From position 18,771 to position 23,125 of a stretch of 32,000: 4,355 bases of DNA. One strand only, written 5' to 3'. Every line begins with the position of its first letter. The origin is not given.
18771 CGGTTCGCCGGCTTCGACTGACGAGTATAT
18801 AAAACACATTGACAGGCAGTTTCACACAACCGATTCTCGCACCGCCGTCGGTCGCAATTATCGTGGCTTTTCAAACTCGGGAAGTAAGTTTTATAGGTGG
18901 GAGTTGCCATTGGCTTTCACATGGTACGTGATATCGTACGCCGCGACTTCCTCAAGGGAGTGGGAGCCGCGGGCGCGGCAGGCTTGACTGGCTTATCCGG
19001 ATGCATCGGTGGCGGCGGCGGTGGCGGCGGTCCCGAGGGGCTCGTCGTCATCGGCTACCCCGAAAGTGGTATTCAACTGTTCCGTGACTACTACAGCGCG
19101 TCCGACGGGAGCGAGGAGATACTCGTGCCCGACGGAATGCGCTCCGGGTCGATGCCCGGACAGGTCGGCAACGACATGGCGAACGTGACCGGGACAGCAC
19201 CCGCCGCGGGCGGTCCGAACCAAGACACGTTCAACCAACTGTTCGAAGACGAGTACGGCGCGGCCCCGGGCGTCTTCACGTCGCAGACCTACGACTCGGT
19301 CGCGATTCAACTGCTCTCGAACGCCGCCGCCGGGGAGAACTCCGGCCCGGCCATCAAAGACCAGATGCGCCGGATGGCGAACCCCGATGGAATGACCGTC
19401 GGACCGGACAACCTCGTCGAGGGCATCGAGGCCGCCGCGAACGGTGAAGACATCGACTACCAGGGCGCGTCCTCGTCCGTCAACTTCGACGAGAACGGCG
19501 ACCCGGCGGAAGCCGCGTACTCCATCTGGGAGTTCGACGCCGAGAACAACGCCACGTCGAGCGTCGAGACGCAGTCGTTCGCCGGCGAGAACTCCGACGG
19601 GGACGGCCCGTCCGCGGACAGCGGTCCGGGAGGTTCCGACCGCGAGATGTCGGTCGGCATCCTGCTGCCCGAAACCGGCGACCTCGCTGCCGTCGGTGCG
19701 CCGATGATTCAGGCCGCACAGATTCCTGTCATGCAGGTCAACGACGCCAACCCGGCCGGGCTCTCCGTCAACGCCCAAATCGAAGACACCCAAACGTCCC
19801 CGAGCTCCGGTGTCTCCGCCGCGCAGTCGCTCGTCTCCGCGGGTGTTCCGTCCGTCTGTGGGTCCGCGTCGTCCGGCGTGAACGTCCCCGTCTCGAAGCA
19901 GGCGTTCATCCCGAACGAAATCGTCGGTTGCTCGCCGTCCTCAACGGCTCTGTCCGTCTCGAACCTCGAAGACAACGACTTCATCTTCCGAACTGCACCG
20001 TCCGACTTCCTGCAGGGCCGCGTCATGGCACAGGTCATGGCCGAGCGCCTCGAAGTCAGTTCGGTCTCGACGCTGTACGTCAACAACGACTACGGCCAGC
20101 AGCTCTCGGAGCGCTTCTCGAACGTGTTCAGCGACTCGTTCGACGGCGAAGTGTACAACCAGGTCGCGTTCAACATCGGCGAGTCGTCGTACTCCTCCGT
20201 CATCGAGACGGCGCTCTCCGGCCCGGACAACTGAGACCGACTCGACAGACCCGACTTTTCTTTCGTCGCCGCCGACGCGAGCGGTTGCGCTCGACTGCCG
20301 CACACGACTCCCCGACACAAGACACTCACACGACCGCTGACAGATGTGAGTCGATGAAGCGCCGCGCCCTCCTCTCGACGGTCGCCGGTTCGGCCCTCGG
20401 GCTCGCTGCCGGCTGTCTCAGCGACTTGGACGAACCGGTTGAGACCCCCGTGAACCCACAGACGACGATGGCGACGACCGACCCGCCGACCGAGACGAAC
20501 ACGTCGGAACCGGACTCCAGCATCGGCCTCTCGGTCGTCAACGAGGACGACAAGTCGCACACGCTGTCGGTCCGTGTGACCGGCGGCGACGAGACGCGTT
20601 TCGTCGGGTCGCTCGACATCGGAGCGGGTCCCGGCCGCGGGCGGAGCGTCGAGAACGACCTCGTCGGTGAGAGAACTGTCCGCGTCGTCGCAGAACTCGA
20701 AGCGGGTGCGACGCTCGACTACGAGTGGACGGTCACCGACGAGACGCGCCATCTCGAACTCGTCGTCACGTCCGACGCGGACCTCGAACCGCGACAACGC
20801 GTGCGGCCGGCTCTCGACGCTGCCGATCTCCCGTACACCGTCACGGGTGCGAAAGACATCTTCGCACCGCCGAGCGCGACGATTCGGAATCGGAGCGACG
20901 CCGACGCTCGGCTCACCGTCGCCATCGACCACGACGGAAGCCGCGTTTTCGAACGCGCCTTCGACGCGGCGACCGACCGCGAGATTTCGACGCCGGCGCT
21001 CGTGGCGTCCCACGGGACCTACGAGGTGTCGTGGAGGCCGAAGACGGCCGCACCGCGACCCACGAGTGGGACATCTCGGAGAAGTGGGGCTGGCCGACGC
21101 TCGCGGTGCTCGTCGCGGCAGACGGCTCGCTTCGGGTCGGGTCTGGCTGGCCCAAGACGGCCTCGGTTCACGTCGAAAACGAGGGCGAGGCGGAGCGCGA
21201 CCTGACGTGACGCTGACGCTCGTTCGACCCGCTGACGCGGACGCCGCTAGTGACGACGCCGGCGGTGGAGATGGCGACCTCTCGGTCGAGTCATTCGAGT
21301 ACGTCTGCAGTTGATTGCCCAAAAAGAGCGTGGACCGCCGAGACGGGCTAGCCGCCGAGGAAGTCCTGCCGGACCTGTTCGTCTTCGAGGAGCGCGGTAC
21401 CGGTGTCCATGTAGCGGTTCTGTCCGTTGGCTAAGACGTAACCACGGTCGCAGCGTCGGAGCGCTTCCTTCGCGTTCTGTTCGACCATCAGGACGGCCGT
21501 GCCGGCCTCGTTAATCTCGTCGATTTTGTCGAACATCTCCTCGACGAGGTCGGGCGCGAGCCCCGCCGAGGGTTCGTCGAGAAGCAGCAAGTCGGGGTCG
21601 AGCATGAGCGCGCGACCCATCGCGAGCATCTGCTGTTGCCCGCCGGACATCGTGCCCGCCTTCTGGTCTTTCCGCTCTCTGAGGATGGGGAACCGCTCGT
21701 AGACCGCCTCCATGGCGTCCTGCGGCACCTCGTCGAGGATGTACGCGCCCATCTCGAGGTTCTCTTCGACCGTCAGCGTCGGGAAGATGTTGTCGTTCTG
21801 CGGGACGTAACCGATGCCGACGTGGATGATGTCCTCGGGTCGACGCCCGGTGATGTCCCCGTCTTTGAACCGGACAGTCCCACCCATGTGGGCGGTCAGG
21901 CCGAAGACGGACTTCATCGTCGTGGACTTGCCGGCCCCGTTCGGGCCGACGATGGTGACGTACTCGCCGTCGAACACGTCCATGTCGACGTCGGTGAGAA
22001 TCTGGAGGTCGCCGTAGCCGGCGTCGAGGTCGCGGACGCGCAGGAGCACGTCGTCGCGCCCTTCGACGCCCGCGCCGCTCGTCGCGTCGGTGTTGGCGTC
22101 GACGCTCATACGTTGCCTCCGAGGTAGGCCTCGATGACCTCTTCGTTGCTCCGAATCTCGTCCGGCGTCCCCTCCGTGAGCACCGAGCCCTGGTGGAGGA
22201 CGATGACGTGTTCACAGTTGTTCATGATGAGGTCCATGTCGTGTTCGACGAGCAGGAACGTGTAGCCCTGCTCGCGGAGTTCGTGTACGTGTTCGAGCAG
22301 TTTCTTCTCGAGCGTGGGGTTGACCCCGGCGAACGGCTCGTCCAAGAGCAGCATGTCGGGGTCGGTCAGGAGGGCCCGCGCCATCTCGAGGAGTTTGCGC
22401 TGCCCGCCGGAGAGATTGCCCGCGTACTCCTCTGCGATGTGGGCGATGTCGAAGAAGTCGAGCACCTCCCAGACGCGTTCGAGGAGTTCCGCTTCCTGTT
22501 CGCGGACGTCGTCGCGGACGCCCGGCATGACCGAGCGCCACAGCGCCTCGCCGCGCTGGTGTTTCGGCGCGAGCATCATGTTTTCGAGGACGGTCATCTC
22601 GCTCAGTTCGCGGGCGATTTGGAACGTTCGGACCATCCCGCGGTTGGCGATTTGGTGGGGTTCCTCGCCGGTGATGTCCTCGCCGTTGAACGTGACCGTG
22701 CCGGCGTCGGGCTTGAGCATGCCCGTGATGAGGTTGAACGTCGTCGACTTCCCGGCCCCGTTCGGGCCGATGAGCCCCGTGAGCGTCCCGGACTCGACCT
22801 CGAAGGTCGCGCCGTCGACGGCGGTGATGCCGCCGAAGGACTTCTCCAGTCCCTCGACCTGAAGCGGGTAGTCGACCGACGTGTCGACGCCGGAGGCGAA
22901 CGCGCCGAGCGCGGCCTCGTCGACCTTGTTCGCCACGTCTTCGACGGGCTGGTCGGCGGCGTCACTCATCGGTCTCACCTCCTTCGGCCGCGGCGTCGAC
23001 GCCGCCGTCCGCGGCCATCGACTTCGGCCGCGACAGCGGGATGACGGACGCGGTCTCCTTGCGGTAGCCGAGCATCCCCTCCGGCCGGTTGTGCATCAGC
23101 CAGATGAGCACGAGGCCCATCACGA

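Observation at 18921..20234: Circularly permuted LivJ-type substrate-binding lipoprotein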

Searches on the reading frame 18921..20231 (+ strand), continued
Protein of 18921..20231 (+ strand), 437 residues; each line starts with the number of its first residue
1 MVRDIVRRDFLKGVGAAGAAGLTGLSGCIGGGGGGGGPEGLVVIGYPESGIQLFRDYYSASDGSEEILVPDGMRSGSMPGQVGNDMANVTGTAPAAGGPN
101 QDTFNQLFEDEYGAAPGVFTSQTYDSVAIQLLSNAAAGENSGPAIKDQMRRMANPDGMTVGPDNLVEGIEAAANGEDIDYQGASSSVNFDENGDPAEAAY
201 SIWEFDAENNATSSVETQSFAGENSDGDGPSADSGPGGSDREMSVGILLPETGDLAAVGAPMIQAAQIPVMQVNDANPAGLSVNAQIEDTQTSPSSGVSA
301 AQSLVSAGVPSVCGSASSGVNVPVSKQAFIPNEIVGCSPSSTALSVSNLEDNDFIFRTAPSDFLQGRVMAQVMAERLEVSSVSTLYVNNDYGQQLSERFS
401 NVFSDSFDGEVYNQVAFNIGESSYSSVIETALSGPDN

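Call 58: find_encoding_contigs(protein=P0125, flank=6000, max_places=1)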
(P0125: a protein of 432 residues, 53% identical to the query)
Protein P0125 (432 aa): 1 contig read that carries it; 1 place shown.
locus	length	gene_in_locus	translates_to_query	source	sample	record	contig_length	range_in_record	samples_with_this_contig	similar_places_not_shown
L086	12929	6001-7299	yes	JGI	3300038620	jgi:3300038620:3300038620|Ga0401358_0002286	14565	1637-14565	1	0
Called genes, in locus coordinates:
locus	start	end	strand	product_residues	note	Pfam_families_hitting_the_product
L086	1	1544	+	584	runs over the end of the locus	PF00361:Proton_antipo_M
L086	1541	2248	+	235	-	PF01899:MNHE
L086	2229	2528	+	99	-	PF04066:MrpF_PhaF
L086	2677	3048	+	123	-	PF03334:PhaG_MnhG_YufB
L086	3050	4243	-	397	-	PF02441:Flavoprotein, PF04127:DFP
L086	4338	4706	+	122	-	-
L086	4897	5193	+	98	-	PF19098:DUF5785, PF19102:DUF5789 (weak)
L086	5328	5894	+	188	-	PF00571:CBS, PF24458:DUF7573 (weak)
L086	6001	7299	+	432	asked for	PF01094:ANF_receptor, PF13458:Peripla_BP_6, PF01094:ANF_receptor (weak)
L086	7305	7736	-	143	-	PF24037:DUF7346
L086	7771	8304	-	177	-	PF24008:DUF7322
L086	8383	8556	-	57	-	PF24018:DUF7331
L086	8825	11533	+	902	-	PF03104:DNA_pol_B_exo1, PF00136:DNA_pol_B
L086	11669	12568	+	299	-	PF00005:ABC_tran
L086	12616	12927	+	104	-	?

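Call 59: find_encoding_contigs(protein=P0131, flank=6000, max_places=1)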
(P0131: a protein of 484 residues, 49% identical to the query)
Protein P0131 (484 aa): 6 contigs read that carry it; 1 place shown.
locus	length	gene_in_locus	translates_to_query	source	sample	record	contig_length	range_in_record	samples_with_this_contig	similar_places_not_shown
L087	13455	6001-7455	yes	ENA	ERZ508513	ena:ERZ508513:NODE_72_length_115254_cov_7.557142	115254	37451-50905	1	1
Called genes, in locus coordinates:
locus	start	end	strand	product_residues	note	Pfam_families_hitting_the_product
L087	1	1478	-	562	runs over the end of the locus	PF06832:BiPBP_C (faint), PF18911:PKD_4, PF00801:PKD, PF22352:K319L-like_PKD, PF00801:PKD (weak), PF18911:PKD_4, PF22352:K319L-like_PKD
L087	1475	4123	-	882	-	PF00246:Peptidase_M14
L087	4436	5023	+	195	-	PF05908:Gamma_PGA_hydro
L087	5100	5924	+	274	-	PF01435:Peptidase_M48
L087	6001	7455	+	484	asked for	PF01094:ANF_receptor, PF13458:Peripla_BP_6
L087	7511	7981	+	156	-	-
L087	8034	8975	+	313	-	PF09084:NMT1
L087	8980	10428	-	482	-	PF13360:PQQ_2, PF13570:Beta-prop_ACSF4, PF13360:PQQ_2, PF01011:PQQ (weak), PF13360:PQQ_2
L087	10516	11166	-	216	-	PF20068:Amphi-Trp, PF07411:DUF1508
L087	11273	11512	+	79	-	-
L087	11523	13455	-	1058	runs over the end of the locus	PF13191:AAA_16, PF13401:AAA_22 (weak), PF00515:TPR_1 (faint), PF07719:TPR_2 (faint), PF10602:RPN7 (faint), PF13424:TPR_12, PF17874:TPR_MalT, PF13424:TPR_12 (weak), +2 more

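Call 60: find_encoding_contigs(protein=P0175, flank=6000, max_places=1)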
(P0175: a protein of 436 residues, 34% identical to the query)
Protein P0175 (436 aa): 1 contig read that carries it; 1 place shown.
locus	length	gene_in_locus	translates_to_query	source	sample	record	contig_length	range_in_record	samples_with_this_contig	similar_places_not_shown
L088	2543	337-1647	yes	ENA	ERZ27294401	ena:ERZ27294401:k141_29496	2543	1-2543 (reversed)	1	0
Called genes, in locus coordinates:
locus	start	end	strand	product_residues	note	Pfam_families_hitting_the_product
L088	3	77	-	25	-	?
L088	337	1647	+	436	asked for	PF01094:ANF_receptor, PF13458:Peripla_BP_6, PF13433:Peripla_BP_5, PF13458:Peripla_BP_6, PF01094:ANF_receptor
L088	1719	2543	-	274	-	?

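Call 61: find_encoding_contigs(protein=P0123, flank=6000, max_places=1)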
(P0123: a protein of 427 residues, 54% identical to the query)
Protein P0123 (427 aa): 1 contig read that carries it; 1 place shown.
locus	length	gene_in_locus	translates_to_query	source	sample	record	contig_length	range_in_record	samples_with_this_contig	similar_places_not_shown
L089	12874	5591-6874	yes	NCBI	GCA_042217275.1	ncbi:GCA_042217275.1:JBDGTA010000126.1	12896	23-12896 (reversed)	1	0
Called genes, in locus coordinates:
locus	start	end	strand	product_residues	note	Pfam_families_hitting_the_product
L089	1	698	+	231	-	PF01264:Chorismate_synt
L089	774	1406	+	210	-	PF03167:UDG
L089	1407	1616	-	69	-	-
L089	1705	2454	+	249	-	PF09837:DUF2064 (weak)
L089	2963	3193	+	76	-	-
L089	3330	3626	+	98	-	PF19098:DUF5785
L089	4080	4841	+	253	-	PF05165:GCH_III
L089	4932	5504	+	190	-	PF00571:CBS (weak)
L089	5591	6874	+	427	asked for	PF13458:Peripla_BP_6, PF01094:ANF_receptor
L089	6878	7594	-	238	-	PF00005:ABC_tran, PF13304:AAA_21 (faint)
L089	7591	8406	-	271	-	PF00005:ABC_tran, PF13304:AAA_21 (faint), PF12399:BCA_ABC_TP_C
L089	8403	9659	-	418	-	PF02653:BPD_transp_2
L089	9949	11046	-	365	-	PF02653:BPD_transp_2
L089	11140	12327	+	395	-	PF00162:PGK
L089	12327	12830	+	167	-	PF00583:Acetyltransf_1, PF13673:Acetyltransf_10, PF13508:Acetyltransf_7, PF13527:Acetyltransf_9 (weak), PF08445:FR47 (weak)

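Call 62: find_encoding_contigs(protein=P0126, flank=6000, max_places=1)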
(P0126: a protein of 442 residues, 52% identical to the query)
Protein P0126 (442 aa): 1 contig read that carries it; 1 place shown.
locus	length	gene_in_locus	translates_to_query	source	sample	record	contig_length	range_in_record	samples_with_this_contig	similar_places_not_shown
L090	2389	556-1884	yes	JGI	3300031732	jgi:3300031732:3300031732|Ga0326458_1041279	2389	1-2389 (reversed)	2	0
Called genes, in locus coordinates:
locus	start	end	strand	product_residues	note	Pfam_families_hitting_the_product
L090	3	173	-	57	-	?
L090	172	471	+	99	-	PF00571:CBS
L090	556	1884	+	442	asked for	PF13458:Peripla_BP_6, PF01094:ANF_receptor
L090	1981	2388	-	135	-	?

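Call 63: search_protein_families(library=pfam, proteins=[L003:8434-9624:+, L084:7463-7867:+], max_evalue=0.01)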
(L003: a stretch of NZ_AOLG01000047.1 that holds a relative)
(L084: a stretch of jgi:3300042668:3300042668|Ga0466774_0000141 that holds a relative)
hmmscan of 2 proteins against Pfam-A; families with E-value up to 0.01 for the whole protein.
L003:8434-9624:+ (397 aa): 1 family
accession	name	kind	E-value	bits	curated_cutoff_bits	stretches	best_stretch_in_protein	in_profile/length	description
PF05506.17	PLipase_C_C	-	0.0073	17.7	24.4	0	180-236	17-72/80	Bacterial phospholipase C, C-terminal domain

L084:7463-7867:+ (135 aa): 2 families
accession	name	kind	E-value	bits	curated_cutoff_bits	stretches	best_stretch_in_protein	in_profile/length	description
PF13458.12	Peripla_BP_6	-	1.3e-05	25.5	31.7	1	7-68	249-312/343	Periplasmic binding protein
PF01094.35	ANF_receptor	-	0.0002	21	25.4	1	20-121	253-351/353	Receptor family ligand binding region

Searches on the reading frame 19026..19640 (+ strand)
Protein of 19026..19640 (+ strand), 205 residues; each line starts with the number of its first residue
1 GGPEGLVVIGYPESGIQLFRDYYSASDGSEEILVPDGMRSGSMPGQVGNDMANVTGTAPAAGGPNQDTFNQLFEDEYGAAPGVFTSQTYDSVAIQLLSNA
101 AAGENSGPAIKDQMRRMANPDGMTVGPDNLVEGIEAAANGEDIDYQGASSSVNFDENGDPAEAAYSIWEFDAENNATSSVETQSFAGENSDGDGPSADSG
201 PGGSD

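Call 7: search_protein_families(library=pfam, proteins=[window:19026-19640:+], max_evalue=10)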
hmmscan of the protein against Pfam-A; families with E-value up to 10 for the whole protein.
window:19026-19640:+ (205 aa): 1 family
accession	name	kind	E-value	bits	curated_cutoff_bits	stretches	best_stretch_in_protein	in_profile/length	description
PF01094.35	ANF_receptor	-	0.0016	18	25.4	1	68-171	248-351/353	Receptor family ligand binding region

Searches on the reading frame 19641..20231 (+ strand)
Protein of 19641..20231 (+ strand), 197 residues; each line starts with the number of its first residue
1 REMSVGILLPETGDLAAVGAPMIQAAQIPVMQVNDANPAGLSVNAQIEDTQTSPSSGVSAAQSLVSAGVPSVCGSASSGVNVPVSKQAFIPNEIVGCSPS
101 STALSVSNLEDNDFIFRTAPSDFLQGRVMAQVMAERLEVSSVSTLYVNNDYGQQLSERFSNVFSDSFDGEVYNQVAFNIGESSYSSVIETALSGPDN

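Call 7: search_protein_families(library=pfam, proteins=[window:19641-20231:+], max_evalue=10)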
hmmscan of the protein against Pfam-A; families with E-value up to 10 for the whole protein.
window:19641-20231:+ (197 aa): 3 families
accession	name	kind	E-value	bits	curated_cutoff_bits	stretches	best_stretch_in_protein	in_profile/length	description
PF13458.12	Peripla_BP_6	-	2.4e-20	73.9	31.7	1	4-191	3-186/343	Periplasmic binding protein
PF01094.35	ANF_receptor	-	3.6e-13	49.7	25.4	1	27-186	7-164/353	Receptor family ligand binding region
PF13433.12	Peripla_BP_5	-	0.00053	19.6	27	1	4-78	2-78/363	Periplasmic binding protein domain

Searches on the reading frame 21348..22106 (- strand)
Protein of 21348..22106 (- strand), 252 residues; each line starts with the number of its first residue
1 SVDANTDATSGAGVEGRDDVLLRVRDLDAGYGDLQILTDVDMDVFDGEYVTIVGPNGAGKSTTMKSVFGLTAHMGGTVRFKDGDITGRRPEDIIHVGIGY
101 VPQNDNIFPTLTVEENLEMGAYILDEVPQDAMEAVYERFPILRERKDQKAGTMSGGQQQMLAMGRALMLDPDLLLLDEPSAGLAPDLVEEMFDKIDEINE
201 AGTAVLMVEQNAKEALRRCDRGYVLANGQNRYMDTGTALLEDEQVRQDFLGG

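Call 15: search_protein_families(library=pfam, proteins=[window:21348-22106:-], max_evalue=0.001)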
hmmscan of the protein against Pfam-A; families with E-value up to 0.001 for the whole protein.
window:21348-22106:- (252 aa): 3 families
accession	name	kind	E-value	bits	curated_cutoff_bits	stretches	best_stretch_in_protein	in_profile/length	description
PF00005.33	ABC_tran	-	1e-31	110.8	25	1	37-180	1-136/137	ABC transporter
PF13304.12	AAA_21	-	1.1e-09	39.2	27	0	52-118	4-83/304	AAA domain, putative AbiEii toxin, Type IV TA system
PF02463.25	SMC_N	-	0.0001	22.3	40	0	45-75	22-53/220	RecF/RecN/SMC N terminal domain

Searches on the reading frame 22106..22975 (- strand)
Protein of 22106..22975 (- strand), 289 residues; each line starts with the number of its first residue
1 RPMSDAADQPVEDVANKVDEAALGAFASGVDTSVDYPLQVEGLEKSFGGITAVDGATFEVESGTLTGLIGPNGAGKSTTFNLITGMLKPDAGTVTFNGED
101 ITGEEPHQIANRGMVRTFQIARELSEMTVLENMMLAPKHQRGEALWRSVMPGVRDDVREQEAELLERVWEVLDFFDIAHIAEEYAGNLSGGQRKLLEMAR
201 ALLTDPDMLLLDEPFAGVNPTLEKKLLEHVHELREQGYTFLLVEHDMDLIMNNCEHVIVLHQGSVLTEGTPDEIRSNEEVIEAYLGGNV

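Call 15: search_protein_families(library=pfam, proteins=[window:22106-22975:-], max_evalue=0.001)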
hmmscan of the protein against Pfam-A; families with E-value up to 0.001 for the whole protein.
window:22106-22975:- (289 aa): 6 families
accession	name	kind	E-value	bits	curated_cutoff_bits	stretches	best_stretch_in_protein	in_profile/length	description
PF00005.33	ABC_tran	-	1.9e-32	113.2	25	1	54-216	2-137/137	ABC transporter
PF12399.14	BCA_ABC_TP_C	-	1.5e-11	44.1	25.5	1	265-287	2-24/27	Branched-chain amino acid ATP-binding cassette transporter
PF13304.12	AAA_21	-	1e-10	42.6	27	1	160-245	218-298/304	AAA domain, putative AbiEii toxin, Type IV TA system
PF13476.12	AAA_23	-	0.0002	22.5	27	1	54-94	11-50/201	AAA domain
PF13555.12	AAA_29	-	0.00032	20.8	27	1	54-97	13-55/61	P-loop containing region of AAA domain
PF02463.25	SMC_N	-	0.00067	19.6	40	0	64-118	25-83/220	RecF/RecN/SMC N terminal domain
